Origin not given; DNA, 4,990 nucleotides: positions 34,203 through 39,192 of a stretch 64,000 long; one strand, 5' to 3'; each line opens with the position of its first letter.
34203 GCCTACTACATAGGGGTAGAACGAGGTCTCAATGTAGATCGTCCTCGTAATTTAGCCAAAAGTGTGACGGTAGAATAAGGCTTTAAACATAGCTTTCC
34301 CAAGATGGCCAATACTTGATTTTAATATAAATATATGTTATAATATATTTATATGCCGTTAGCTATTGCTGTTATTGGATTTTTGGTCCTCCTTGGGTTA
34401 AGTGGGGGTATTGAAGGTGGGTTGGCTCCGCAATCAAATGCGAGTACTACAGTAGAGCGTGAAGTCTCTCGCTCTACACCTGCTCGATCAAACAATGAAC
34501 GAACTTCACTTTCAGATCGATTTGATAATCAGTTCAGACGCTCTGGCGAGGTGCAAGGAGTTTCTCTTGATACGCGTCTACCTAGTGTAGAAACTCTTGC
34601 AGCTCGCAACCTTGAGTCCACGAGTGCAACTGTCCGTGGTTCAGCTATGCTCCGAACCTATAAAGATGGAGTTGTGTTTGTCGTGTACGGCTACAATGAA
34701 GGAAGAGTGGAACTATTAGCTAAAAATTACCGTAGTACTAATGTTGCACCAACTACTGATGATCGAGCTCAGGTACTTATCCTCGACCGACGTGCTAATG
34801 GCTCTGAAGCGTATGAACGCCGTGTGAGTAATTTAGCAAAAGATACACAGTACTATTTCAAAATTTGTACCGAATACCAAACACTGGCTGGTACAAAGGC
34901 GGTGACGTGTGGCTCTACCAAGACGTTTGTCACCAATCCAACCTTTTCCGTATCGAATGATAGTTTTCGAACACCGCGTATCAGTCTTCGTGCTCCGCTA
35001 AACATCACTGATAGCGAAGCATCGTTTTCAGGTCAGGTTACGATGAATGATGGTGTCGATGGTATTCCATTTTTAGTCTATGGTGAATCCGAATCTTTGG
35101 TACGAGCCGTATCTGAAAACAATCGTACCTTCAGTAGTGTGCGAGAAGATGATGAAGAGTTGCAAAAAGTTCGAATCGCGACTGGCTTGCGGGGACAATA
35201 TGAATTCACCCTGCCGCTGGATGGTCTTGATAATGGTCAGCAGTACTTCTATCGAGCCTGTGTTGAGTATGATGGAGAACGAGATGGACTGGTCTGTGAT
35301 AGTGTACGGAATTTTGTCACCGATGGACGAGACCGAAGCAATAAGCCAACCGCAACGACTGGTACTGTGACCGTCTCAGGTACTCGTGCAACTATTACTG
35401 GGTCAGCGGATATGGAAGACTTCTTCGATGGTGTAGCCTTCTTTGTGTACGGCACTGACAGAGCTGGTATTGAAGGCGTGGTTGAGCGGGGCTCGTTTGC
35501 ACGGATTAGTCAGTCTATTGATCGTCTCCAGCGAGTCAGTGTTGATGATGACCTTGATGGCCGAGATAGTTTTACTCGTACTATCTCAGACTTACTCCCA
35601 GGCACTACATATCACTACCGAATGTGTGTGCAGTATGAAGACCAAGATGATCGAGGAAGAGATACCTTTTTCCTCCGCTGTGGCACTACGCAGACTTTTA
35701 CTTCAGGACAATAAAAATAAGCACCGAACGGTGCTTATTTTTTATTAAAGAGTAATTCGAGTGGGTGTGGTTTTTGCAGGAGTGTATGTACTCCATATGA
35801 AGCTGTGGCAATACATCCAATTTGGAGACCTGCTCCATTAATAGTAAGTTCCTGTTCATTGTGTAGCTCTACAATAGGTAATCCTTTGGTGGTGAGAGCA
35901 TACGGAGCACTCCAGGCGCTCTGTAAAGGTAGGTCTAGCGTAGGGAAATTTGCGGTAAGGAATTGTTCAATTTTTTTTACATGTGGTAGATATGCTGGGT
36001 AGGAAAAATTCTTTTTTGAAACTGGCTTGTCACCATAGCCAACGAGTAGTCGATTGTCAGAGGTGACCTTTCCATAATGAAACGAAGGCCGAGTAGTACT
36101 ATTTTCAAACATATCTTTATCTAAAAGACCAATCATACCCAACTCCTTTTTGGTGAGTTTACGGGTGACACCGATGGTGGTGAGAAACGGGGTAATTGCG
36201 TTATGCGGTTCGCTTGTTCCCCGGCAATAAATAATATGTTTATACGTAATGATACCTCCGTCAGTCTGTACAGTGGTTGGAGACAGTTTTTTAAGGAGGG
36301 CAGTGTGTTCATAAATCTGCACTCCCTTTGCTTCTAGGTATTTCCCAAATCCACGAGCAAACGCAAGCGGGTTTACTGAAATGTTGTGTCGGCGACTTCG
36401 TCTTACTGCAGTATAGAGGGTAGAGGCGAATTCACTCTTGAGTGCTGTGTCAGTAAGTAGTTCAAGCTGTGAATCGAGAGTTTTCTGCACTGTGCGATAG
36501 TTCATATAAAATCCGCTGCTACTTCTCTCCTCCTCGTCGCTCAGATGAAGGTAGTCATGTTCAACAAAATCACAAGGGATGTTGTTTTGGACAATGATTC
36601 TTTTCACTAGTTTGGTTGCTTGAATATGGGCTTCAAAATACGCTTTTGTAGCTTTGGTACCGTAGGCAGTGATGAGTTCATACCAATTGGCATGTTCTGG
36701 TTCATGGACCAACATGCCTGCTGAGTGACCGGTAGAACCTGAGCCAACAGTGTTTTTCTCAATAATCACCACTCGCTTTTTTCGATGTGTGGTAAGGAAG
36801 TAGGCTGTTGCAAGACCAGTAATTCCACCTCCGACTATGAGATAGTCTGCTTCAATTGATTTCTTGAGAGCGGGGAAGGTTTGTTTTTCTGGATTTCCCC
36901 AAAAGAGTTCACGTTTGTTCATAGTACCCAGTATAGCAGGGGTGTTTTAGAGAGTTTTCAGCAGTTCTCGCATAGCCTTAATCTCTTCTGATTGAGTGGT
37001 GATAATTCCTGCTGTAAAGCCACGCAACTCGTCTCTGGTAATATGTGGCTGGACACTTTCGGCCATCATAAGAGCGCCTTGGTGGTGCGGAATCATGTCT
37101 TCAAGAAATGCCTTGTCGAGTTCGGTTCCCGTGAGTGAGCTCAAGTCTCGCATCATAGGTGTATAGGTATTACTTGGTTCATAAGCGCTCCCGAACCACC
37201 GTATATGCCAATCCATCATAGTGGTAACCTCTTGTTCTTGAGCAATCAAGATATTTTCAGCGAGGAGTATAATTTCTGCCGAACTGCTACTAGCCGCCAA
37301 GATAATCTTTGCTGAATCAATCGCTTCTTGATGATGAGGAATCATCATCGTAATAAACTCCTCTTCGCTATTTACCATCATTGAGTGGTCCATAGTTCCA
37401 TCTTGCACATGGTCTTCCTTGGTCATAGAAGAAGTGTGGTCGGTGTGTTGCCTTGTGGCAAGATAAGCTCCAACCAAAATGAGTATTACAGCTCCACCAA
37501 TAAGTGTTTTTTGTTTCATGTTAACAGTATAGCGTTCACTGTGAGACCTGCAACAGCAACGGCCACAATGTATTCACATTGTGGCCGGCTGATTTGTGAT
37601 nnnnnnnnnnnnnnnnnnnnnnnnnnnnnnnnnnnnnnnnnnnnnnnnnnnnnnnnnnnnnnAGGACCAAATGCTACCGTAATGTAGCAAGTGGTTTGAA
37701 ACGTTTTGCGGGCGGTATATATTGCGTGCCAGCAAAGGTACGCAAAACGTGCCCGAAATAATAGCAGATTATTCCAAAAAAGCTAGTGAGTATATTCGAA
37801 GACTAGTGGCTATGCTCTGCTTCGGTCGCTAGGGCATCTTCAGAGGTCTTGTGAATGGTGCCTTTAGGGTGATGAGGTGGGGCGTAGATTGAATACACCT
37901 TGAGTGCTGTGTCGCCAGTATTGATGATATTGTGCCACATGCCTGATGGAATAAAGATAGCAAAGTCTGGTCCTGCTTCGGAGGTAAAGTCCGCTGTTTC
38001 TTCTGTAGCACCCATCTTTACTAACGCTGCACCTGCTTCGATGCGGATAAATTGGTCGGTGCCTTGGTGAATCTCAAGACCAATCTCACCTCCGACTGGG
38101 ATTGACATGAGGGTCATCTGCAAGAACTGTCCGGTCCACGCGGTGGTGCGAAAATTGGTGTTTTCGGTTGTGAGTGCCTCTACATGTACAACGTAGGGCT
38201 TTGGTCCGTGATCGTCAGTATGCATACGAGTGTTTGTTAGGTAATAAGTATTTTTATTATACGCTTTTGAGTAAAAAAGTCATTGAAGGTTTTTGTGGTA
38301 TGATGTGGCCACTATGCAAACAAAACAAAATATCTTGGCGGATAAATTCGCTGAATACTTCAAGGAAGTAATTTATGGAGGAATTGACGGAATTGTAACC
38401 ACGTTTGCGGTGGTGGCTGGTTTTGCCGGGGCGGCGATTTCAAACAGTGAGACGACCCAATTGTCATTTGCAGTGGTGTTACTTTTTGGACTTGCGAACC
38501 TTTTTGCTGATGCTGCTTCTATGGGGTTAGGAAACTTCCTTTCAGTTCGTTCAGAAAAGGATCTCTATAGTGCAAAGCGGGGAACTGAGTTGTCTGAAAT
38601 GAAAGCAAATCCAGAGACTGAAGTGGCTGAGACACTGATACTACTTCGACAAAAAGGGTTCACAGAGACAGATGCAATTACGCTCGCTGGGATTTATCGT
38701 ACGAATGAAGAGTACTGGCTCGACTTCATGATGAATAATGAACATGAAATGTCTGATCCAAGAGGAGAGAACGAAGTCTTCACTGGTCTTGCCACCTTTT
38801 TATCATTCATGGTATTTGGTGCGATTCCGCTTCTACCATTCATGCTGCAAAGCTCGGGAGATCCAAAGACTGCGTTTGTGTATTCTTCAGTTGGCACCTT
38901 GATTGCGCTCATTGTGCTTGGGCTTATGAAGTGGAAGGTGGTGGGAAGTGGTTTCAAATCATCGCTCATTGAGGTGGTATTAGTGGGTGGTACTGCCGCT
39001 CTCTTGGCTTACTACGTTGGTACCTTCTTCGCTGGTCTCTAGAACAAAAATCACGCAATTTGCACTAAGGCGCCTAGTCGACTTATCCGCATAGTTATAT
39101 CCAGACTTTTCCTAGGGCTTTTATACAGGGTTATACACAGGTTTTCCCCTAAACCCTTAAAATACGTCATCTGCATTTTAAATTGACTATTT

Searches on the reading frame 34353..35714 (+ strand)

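Call 8: search_protein_families(library=pfam, proteins=[window:34353-35714:+], max_evalue=0.001)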
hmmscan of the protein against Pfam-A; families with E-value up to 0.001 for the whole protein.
window:34353-35714:+ (453 aa): 2 families
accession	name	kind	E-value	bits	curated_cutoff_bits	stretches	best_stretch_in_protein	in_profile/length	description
PF16656.11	Pur_ac_phosph_N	-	6.5e-11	43.1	30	0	398-427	52-81/93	Purple acid Phosphatase, N-terminal domain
PF16655.11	PhoD_N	-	1.4e-05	26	30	0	275-303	49-77/90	PhoD-like phosphatase, N-terminal domain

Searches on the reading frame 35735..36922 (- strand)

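Call 52: search_protein_families(library=pfam, proteins=[window:35735-36922:-], max_evalue=0.001)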
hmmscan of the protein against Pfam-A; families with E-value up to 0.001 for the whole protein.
window:35735-36922:- (395 aa): 5 families
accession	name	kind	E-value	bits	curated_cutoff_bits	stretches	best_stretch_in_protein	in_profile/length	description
PF01266.30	DAO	-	2.1e-33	116.8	27.9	1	26-362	1-332/353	FAD dependent oxidoreductase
PF13450.12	NAD_binding_8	-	1.4e-07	32.1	21.9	1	29-62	1-33/68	NAD(P)-binding Rossmann-like domain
PF01946.23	Thi4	-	5.7e-06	26.2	26.2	1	14-73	7-70/235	Thi4 family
PF00890.30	FAD_binding_2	-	1.2e-05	25.2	20.4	1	26-71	1-45/414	FAD binding domain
PF07992.20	Pyr_redox_2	-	0.00019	21.4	26.1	0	26-65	2-42/291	Pyridine nucleotide-disulphide oxidoreductase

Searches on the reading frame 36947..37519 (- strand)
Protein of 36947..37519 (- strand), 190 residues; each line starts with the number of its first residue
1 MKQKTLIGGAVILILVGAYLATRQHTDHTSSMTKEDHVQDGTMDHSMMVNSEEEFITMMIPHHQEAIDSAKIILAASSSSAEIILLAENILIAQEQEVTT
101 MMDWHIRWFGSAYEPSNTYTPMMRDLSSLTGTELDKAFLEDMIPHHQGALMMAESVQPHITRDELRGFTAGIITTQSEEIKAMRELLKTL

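Call 52: search_protein_families(library=pfam, proteins=[window:36947-37519:-], max_evalue=0.001)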
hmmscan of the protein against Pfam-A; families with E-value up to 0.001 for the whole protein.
window:36947-37519:- (190 aa): 2 families
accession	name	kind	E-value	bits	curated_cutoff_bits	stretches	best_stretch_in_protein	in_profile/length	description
PF03713.19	DUF305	-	2.3e-29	102.9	27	1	53-187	2-151/151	Domain of unknown function (DUF305)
PF13628.12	DUF4142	-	4e-07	30.8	27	1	117-171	69-123/138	Domain of unknown function (DUF4142)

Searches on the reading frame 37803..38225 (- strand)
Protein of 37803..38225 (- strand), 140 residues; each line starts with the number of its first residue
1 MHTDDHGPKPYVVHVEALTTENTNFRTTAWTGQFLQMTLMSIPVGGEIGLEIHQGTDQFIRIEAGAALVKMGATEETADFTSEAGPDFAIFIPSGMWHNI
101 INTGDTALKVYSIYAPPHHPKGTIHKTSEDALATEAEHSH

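Call 52: search_protein_families(library=pfam, proteins=[window:37803-38225:-], max_evalue=0.001)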
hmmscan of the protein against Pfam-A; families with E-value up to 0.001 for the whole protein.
window:37803-38225:- (140 aa): 1 family
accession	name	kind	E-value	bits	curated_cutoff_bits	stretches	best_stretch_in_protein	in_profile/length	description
PF07883.17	Cupin_2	-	3.4e-11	43.1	27.2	1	39-114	2-70/70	Cupin domain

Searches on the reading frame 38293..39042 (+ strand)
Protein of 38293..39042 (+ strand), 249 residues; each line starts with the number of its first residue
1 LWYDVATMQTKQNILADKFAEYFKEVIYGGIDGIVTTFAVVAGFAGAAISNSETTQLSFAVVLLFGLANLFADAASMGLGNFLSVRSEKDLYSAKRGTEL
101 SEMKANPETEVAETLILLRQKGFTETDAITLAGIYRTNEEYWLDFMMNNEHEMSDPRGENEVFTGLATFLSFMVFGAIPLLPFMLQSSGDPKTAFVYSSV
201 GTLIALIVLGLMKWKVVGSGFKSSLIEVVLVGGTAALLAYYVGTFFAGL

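Call 52: search_protein_families(library=pfam, proteins=[window:38293-39042:+], max_evalue=0.001)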
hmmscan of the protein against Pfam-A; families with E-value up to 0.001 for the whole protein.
window:38293-39042:+ (249 aa): 1 family
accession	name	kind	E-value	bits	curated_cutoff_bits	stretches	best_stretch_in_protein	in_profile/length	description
PF01988.24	VIT1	-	4.4e-54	184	28.1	1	24-244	2-214/214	VIT family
